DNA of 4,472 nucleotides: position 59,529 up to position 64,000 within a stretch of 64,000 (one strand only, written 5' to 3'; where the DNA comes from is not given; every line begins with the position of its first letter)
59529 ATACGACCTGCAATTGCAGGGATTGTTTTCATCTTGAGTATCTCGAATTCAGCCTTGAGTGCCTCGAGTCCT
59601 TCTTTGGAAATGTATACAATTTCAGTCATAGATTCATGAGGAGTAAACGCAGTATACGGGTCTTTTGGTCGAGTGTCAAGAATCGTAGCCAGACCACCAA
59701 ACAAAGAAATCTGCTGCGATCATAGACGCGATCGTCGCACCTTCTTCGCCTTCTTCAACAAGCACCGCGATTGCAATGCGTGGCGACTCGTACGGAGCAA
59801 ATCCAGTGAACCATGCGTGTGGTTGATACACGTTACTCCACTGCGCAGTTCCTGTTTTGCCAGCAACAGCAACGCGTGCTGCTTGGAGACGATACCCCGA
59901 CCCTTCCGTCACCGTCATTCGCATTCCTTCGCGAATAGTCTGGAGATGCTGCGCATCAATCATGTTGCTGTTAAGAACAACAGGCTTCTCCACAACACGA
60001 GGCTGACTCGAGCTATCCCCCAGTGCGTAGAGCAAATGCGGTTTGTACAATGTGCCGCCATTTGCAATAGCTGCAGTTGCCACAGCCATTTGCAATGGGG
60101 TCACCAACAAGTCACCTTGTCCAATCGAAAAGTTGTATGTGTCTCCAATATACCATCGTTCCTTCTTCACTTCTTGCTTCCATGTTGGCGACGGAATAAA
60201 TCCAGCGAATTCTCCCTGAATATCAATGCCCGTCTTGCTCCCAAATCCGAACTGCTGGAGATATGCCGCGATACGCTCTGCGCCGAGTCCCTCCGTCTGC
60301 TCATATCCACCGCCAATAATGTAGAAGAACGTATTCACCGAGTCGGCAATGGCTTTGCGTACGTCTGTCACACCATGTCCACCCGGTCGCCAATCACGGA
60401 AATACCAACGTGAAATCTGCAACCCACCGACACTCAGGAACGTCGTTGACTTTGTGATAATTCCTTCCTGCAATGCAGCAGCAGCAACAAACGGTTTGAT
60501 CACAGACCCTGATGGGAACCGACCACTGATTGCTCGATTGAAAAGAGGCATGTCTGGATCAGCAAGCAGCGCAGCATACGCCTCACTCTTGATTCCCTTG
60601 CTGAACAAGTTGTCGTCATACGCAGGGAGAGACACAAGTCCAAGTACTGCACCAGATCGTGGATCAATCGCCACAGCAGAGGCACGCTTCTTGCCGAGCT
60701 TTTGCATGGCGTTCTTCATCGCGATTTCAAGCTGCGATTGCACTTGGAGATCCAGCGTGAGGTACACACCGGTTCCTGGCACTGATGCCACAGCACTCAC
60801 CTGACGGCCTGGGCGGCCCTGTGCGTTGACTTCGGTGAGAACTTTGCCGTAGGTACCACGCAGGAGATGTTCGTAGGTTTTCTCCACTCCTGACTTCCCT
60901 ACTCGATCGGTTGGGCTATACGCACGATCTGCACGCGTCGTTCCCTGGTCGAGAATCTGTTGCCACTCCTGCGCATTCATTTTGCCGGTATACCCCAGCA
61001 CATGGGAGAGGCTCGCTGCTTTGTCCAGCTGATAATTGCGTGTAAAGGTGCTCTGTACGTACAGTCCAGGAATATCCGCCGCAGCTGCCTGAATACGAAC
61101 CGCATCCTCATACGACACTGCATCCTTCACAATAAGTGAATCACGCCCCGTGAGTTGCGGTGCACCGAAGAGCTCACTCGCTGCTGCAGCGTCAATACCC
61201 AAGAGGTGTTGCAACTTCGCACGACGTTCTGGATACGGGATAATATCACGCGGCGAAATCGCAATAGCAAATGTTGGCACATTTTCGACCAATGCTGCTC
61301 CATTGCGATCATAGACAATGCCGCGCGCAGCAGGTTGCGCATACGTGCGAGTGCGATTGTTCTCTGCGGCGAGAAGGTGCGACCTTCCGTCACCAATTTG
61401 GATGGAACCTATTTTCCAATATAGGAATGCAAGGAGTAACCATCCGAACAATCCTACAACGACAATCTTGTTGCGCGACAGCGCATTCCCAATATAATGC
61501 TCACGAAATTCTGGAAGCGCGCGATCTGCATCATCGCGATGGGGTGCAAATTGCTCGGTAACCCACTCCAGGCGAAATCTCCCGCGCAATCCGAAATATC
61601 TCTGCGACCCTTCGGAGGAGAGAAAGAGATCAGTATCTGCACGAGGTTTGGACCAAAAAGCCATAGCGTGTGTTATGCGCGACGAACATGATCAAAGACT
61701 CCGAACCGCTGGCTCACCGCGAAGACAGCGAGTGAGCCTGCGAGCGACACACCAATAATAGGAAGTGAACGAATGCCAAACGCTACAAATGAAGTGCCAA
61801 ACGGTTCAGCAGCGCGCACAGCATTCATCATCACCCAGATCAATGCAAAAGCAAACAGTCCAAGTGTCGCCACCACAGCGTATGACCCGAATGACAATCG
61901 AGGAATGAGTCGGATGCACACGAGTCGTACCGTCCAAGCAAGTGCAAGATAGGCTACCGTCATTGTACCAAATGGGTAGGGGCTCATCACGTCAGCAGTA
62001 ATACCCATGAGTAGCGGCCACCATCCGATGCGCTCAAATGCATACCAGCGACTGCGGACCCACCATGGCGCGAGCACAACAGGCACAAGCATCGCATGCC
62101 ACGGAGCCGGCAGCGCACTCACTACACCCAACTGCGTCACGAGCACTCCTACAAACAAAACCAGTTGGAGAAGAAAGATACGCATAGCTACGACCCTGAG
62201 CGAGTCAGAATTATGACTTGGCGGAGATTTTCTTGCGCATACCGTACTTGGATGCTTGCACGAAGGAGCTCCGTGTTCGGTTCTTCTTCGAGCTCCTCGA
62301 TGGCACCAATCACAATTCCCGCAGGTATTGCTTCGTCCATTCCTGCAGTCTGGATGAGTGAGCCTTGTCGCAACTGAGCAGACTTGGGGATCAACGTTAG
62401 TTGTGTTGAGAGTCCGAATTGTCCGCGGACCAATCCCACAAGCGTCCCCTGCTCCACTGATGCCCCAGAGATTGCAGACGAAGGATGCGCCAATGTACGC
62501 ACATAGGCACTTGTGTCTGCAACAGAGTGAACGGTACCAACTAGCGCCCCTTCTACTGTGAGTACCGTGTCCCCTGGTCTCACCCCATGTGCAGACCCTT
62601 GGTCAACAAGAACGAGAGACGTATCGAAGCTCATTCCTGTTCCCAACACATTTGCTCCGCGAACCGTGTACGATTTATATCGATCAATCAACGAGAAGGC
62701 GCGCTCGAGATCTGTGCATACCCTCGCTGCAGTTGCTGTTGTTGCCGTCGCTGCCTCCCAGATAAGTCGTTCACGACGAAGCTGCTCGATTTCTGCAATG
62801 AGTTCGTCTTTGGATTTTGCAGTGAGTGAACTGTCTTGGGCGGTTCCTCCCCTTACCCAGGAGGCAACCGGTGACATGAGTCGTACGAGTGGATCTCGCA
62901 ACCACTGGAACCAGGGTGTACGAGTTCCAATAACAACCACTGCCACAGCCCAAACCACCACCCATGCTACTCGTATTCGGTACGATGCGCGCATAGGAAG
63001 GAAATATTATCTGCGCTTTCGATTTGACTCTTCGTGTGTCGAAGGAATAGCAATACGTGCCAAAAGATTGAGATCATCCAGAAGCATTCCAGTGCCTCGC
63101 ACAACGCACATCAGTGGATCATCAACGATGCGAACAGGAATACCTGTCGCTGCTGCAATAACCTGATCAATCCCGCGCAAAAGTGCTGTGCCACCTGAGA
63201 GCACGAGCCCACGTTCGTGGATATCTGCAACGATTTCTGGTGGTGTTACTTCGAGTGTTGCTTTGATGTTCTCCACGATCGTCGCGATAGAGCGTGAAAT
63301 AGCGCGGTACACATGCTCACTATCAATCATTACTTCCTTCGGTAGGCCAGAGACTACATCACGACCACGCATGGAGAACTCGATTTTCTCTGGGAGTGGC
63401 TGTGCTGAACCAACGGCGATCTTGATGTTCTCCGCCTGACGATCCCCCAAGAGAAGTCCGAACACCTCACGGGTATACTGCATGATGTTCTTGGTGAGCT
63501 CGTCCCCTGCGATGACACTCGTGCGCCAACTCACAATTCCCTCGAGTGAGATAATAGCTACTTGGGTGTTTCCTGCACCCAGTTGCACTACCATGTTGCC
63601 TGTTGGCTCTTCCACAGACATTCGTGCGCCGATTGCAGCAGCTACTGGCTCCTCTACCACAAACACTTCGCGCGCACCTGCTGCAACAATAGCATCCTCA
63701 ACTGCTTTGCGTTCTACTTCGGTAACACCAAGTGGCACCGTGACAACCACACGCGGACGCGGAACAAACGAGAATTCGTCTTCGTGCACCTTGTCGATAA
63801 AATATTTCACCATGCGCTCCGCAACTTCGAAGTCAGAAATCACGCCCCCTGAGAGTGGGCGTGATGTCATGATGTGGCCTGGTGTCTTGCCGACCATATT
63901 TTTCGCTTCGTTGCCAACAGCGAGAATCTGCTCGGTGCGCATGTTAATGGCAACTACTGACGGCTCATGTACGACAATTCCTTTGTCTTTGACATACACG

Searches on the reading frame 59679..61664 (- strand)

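Call 61: search_protein_families(library=pfam, proteins=[window:59679-61664:-], max_evalue=0.00001)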
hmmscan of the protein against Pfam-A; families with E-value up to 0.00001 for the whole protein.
window:59679-61664:- (662 aa): 2 families
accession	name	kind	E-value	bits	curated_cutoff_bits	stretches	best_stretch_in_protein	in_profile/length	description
PF00905.27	Transpeptidase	-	6.9e-64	216.3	22.1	1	329-652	2-296/299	Penicillin binding protein transpeptidase domain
PF03717.20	PBP_dimer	-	6.9e-36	124.8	24.4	1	110-287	2-177/180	Penicillin-binding Protein dimerisation domain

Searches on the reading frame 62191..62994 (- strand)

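Call 61: search_protein_families(library=pfam, proteins=[window:62191-62994:-], max_evalue=0.00001)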
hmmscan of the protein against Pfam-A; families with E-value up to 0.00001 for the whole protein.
window:62191-62994:- (268 aa): 1 family
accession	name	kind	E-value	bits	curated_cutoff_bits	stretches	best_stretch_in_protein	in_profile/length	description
PF04085.20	MreC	-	2.8e-26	92.5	28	1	125-263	10-146/147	Rod shape-determining protein MreC, barrel core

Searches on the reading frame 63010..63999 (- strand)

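Call 61: search_protein_families(library=pfam, proteins=[window:63010-63999:-], max_evalue=0.00001)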
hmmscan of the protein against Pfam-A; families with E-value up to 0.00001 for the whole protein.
window:63010-63999:- (330 aa): 4 families
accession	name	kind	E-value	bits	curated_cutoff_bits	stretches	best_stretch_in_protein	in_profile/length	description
PF06723.19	MreB_Mbl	-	1.5e-118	395.8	27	1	2-312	16-324/327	MreB/Mbl protein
PF00012.26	HSP70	-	6.5e-08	31.7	20.6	1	83-153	135-206/599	Hsp70 protein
PF00022.25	Actin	-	8.1e-08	31.7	27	0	13-178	31-189/410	Actin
PF14450.12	FtsA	-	2.6e-07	31.5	31.8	1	137-292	2-110/127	Cell division protein FtsA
